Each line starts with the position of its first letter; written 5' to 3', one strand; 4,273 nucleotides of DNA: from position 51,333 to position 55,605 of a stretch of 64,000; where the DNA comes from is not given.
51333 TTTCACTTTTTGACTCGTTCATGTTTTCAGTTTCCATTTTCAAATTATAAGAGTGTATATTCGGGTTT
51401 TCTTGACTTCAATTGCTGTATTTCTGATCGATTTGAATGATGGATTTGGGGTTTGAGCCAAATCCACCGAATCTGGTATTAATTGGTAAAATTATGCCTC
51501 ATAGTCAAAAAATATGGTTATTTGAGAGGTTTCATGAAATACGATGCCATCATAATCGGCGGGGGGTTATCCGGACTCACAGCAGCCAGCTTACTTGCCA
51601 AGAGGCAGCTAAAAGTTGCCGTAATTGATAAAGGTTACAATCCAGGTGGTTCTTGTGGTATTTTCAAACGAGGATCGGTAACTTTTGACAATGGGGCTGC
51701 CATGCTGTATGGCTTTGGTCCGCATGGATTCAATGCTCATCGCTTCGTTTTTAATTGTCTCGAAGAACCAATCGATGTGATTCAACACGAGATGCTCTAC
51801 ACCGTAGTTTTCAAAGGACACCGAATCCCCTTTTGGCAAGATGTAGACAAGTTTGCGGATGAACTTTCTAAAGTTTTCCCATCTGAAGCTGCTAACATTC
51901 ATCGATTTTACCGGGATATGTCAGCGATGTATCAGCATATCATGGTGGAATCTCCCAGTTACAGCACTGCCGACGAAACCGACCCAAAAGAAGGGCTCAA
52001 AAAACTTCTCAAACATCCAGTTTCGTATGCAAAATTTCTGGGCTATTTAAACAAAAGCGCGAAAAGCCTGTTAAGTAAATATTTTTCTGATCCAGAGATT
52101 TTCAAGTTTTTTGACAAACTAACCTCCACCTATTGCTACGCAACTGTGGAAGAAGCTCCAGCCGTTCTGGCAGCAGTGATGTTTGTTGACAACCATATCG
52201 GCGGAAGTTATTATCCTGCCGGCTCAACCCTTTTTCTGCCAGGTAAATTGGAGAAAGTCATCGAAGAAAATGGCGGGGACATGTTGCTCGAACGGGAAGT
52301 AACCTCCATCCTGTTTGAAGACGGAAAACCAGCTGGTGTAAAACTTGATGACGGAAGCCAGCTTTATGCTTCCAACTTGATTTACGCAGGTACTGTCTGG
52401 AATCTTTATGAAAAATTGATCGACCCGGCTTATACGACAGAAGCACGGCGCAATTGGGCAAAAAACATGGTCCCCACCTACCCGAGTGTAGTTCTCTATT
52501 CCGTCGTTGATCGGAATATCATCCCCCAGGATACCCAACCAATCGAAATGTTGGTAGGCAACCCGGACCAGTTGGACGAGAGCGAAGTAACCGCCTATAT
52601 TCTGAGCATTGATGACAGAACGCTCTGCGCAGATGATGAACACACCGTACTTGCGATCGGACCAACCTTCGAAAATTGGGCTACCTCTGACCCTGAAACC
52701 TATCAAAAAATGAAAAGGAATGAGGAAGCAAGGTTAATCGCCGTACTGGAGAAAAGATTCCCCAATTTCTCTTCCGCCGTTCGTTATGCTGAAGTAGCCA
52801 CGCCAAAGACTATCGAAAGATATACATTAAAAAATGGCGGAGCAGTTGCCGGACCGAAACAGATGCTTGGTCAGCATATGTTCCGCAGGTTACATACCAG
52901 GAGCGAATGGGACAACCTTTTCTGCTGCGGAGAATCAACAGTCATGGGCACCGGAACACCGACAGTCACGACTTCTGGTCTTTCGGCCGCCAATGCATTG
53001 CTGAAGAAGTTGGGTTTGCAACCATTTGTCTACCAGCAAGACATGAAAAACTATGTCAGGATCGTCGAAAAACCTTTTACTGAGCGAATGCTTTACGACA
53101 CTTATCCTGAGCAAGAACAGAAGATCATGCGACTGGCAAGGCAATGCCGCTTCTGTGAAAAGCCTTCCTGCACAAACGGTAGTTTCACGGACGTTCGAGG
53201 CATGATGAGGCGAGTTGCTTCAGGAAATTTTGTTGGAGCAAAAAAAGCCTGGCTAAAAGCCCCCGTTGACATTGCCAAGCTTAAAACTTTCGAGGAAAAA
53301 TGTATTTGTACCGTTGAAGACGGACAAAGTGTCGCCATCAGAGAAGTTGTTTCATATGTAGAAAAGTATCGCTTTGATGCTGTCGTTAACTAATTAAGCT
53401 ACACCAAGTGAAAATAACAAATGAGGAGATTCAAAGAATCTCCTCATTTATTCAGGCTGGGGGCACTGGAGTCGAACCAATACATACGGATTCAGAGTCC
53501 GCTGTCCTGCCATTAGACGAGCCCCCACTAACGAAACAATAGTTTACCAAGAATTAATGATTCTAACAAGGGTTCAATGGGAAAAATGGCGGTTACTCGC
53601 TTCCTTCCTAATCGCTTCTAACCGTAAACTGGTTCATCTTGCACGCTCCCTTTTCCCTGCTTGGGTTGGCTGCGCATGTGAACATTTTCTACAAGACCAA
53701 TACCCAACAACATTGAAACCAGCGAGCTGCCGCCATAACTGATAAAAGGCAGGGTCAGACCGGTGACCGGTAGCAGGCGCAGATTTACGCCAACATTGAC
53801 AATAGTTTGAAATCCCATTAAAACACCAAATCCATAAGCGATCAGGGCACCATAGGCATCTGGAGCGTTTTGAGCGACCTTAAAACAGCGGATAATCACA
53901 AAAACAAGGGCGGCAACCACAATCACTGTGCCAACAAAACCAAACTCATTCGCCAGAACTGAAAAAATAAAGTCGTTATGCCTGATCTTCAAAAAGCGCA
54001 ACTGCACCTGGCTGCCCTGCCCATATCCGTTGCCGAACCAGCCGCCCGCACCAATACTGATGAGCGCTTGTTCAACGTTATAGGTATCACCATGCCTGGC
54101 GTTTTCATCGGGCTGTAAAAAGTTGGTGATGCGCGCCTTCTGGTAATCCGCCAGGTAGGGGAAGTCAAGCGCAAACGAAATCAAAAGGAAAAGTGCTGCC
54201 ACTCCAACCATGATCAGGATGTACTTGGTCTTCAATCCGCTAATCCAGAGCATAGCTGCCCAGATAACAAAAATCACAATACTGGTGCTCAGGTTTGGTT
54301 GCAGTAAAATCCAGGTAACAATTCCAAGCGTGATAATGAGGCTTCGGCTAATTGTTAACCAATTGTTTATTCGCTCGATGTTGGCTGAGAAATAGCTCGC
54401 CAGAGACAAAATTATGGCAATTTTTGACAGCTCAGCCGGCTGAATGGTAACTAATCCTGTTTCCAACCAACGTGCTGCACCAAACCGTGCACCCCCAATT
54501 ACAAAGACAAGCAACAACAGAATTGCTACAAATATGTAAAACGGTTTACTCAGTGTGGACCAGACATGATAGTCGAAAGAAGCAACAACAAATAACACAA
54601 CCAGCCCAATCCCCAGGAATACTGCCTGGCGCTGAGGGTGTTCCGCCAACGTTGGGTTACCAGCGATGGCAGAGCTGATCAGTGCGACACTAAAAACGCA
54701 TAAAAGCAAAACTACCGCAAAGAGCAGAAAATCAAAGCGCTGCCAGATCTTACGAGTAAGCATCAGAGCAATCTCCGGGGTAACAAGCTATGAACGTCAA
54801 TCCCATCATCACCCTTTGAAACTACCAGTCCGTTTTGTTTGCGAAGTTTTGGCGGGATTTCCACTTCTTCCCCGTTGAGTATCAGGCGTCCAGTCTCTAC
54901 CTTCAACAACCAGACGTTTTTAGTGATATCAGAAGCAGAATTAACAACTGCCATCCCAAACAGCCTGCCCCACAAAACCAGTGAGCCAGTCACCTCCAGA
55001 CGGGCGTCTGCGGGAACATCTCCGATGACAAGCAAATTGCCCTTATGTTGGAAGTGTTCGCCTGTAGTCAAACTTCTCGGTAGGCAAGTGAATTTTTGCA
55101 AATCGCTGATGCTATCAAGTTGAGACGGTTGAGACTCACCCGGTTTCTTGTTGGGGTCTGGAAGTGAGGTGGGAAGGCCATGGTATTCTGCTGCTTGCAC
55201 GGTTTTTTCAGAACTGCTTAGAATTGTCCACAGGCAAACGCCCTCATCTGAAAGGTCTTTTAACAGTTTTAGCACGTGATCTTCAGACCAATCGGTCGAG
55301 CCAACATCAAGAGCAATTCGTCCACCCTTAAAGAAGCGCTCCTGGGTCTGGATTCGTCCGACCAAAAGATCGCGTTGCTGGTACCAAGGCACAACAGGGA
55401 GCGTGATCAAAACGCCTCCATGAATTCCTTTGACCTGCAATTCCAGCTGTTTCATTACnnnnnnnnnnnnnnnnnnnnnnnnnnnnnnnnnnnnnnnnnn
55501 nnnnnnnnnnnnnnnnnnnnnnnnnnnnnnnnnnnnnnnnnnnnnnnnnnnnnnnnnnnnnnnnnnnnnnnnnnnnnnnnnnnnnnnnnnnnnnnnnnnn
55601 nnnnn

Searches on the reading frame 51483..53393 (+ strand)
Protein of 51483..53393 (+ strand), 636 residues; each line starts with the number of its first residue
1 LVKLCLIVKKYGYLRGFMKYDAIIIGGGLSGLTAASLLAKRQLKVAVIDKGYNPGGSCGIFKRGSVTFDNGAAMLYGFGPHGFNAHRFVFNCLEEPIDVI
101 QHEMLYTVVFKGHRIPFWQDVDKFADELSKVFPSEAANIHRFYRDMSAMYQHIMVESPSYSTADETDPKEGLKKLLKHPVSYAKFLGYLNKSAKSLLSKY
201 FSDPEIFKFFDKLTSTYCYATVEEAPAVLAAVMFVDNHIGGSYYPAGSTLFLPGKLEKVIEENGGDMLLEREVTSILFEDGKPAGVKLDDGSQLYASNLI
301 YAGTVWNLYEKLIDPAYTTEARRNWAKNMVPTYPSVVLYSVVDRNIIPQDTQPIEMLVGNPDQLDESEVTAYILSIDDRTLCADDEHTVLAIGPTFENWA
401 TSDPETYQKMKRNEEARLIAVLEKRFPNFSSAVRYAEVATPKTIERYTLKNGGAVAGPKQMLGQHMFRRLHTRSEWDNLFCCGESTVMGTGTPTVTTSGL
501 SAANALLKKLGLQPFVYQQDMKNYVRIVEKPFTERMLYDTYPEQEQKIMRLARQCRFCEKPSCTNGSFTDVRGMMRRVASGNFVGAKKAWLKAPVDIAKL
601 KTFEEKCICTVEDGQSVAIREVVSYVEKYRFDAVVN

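Call 55: search_protein_families(library=pfam, proteins=[window:51483-53393:+], max_evalue=0.00001)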
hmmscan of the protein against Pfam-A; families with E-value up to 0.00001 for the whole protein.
window:51483-53393:+ (636 aa): 6 families
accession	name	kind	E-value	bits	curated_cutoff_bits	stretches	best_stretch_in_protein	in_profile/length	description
PF01593.30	Amino_oxidase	-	1.3e-18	68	19.8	1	29-507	1-443/443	Flavin containing amine oxidoreductase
PF13450.12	NAD_binding_8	-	1.5e-13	51.2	21.9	1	24-80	1-57/68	NAD(P)-binding Rossmann-like domain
PF01266.30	DAO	-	3e-11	43.9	27.9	1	21-56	1-37/353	FAD dependent oxidoreductase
PF01946.23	Thi4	-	2.1e-08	34.1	26.2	1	14-58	12-57/235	Thi4 family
PF00890.30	FAD_binding_2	-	4.8e-07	29.7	20.4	1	21-56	1-36/414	FAD binding domain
PF03486.20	HI0933_like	-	1.3e-06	28.5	50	0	21-70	2-51/244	HI0933-like protein Rossmann domain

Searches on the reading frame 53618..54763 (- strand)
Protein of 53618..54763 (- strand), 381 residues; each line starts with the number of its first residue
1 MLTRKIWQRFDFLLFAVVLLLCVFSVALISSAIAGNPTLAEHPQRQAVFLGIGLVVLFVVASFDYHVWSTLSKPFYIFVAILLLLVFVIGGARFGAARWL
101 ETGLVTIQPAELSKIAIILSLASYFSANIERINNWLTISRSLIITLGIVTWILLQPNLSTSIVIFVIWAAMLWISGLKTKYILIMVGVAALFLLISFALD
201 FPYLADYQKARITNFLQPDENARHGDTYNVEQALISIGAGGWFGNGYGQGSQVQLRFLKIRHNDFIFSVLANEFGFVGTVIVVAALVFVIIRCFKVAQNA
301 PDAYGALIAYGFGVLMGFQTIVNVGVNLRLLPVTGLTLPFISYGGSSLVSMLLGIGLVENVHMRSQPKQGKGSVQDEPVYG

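Call 55: search_protein_families(library=pfam, proteins=[window:53618-54763:-], max_evalue=0.00001)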
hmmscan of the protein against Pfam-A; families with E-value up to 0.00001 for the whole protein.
window:53618-54763:- (381 aa): 1 family
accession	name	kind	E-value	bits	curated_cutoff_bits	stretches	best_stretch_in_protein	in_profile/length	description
PF01098.24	FTSW_RODA_SPOVE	-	7.6e-90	301.9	26.4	1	14-365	10-354/356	Cell cycle protein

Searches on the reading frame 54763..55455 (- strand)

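Call 55: search_protein_families(library=pfam, proteins=[window:54763-55455:-], max_evalue=0.00001)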
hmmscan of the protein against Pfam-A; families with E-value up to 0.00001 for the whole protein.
window:54763-55455:- (230 aa): 1 family
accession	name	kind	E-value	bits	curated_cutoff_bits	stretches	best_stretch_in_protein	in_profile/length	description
PF03775.22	MinC_C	-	5.1e-06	26.9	33.2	1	127-191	4-68/102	Septum formation inhibitor MinC, C-terminal domain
